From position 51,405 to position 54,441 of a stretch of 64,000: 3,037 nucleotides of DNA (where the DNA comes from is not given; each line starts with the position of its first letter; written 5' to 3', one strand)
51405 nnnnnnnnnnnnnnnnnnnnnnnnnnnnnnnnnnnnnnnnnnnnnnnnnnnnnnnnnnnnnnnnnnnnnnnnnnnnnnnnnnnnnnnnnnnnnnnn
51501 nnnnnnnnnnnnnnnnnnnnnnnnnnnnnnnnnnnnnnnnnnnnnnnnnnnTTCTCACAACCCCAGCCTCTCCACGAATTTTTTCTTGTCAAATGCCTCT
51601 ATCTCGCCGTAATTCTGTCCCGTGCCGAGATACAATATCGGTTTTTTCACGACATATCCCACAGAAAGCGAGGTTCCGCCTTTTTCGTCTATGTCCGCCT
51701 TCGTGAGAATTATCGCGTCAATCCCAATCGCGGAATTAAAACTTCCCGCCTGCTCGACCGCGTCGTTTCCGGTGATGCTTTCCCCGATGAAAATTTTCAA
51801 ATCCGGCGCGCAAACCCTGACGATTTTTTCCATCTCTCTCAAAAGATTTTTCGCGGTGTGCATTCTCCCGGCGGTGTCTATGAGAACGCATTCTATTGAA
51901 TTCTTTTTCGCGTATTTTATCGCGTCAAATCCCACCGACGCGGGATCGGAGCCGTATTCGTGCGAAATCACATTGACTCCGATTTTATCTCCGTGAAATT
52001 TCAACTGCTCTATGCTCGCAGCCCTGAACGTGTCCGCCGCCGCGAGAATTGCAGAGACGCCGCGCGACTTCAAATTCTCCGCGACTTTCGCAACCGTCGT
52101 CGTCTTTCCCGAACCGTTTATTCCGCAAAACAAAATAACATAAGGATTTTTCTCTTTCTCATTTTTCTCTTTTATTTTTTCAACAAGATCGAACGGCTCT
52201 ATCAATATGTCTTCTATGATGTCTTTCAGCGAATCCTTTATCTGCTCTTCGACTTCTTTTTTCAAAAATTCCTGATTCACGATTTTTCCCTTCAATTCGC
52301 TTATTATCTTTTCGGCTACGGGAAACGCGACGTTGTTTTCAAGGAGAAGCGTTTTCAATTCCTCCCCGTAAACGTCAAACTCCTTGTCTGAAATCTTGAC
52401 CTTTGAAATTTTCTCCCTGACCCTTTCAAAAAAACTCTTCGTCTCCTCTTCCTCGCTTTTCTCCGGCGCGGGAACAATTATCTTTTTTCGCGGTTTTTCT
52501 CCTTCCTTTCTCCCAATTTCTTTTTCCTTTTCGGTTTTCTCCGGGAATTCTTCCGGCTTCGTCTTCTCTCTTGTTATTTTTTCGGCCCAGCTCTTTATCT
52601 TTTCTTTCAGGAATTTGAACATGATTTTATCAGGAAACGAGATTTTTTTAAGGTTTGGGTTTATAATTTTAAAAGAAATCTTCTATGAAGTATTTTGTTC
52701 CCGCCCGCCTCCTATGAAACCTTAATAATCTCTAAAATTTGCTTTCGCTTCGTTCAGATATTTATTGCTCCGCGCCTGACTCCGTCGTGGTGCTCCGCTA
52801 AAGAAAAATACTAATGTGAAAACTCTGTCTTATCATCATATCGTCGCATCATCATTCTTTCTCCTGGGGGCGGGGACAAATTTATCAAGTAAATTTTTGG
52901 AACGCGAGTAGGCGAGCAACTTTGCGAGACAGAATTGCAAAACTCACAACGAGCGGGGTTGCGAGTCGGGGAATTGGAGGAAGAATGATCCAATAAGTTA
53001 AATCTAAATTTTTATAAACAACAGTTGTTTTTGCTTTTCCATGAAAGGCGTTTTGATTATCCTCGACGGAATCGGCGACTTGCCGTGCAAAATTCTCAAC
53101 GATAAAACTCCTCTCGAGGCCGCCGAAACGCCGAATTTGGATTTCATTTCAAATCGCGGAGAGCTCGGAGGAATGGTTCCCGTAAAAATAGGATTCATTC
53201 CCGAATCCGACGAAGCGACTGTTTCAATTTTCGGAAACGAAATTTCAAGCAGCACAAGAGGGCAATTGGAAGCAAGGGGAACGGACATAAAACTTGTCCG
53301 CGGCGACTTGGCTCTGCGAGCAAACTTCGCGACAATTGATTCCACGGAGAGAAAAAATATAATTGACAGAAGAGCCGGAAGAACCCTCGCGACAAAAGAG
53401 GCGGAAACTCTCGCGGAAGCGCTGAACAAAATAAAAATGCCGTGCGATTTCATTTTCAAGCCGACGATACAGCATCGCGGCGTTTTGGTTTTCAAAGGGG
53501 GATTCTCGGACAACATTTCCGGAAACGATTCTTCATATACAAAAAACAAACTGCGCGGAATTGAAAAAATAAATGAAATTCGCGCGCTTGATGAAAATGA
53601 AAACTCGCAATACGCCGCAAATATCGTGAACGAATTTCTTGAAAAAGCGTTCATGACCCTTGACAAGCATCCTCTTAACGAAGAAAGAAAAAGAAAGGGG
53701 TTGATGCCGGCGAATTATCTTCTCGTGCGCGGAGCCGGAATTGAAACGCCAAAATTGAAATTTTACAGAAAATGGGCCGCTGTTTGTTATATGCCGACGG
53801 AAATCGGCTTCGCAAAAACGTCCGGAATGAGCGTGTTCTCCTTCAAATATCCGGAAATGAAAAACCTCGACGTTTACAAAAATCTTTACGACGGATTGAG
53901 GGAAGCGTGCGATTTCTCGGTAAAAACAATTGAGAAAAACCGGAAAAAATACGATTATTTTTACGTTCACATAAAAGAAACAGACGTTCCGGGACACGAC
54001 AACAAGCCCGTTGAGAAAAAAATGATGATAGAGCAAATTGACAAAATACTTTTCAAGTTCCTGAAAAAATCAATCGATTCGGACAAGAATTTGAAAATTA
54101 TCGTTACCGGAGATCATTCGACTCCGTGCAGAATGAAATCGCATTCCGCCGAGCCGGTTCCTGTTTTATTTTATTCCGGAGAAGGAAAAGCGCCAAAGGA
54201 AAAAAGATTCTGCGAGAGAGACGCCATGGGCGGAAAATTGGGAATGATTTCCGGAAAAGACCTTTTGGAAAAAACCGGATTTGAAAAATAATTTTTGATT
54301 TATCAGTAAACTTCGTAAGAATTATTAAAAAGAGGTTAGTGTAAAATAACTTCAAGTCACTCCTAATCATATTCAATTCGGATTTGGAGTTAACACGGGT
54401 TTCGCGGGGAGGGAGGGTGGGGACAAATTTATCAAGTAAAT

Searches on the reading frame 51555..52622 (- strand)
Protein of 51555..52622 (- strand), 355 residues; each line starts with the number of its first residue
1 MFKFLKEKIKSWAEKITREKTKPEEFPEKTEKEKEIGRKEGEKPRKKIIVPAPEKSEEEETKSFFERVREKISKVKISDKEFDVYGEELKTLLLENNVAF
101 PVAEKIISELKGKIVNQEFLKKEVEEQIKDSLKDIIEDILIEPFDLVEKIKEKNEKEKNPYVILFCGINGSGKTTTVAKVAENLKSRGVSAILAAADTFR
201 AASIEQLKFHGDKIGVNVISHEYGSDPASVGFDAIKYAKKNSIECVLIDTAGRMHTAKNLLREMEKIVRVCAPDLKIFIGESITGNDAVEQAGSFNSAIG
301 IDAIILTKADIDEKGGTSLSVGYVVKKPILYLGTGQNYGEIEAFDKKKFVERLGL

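Call 64: search_protein_families(library=pfam, proteins=[window:51555-52622:-], max_evalue=0.001)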
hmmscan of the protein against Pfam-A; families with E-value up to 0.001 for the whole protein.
window:51555-52622:- (355 aa): 11 families
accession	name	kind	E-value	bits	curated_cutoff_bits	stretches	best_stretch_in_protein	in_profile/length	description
PF00448.28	SRP54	-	7.1e-68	228.5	22.7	1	160-353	1-194/196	SRP54-type protein, GTPase domain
PF02881.24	SRP54_N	-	3.1e-06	27.7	22.4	1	72-134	9-73/75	SRP54-type protein, helical bundle domain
PF06414.18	Zeta_toxin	-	9.6e-06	25.6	22.3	1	149-202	6-57/199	Zeta toxin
PF01583.26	APS_kinase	-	0.00031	21.2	21.1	1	160-211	2-53/152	Adenylylsulphate kinase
PF03266.21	NTPase_1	-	0.00039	20.8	23.9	0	164-191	3-30/168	NTPase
PF13671.12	AAA_33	-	0.0004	21.1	27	1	162-201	1-35/143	AAA domain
PF13245.12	AAA_19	-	0.00041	21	25.1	1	161-264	12-114/134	AAA domain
PF03976.20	PPK2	-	0.00046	20.3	22.3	0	148-191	19-62/229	Polyphosphate kinase 2 (PPK2)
PF13401.12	AAA_22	-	0.00048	20.9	27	0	159-200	4-47/130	AAA domain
PF13604.12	AAA_30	-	0.00049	20.3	27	1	162-257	20-103/191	AAA domain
PF02223.23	Thymidylate_kin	-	0.00095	19.3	27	0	167-191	3-27/185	Thymidylate kinase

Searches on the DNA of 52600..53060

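Call 86: search_rna_families(source=window, start=52600, end=53060, threshold=evalue, max_evalue=5)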
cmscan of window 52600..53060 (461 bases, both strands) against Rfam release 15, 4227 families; matches with E-value up to 5: 3.
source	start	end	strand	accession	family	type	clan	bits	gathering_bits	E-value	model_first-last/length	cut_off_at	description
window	52852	52904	+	RF00618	U4atac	Gene; snRNA; splicing;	CL00007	15.2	53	3.3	1-132/132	no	U4atac minor spliceosomal RNA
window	52821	52859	-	RF01140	sR20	Gene; snRNA; snoRNA; CD-box;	-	14.6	44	2.2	1-56/56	no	Small nucleolar RNA sR20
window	52948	53060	+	RF04156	MIR2670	Gene; miRNA;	-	12.5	117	4.4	1-113/200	3'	MIR2670 microRNA precursor family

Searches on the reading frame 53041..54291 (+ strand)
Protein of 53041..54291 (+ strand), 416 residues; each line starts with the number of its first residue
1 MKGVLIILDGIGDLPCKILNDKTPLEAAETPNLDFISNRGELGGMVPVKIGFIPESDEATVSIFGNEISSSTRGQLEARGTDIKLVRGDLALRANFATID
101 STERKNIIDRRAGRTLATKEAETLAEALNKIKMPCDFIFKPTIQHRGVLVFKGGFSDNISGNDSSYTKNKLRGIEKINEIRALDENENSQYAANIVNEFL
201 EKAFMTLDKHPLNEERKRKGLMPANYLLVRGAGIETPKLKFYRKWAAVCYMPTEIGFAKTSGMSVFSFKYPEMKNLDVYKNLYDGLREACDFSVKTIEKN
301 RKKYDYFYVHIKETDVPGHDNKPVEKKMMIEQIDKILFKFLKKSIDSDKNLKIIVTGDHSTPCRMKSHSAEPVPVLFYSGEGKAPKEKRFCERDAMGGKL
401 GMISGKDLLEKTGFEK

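Call 21: find_related_loci(query=window:53041-54291:+, collection=genome_contigs, flank=10000)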
Query window:53041-54291:+ (416 aa) in genome_contigs; peptide patterns used: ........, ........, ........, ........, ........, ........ (x = any residue, [..] = any of these).
39 stretches matched a pattern; 4 encode a relative of the query (tblastn E <= 1e-3); 4 distinct loci.
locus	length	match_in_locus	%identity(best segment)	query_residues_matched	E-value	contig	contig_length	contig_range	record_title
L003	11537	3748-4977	65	1-414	0e+0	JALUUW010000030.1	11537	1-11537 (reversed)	MAG: Candidatus Pacearchaeota archaeon isolate 128-326_metabat1_scaf2bin.051 128-326_scaffold_2717_c1, whole genome shot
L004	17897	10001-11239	65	1-416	0e+0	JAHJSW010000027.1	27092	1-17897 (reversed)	MAG: Nanoarchaeota archaeon isolate OS_PC_MetaG.mb.31 OS_PC_MetaG.mb.31_k141_497964, whole genome shotgun sequence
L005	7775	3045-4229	62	1-414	2e-168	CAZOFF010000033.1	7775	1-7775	MAG TPA_asm: Candidatus Woesearchaeota archaeon isolate SRP050083_co9_30 genome assembly, contig: NODE_2504_length_7775_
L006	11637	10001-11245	66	1-416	0e+0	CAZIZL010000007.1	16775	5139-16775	MAG TPA_asm: Candidatus Woesearchaeota archaeon isolate SRP050083_co2_601 genome assembly, contig: NODE_2427_length_1677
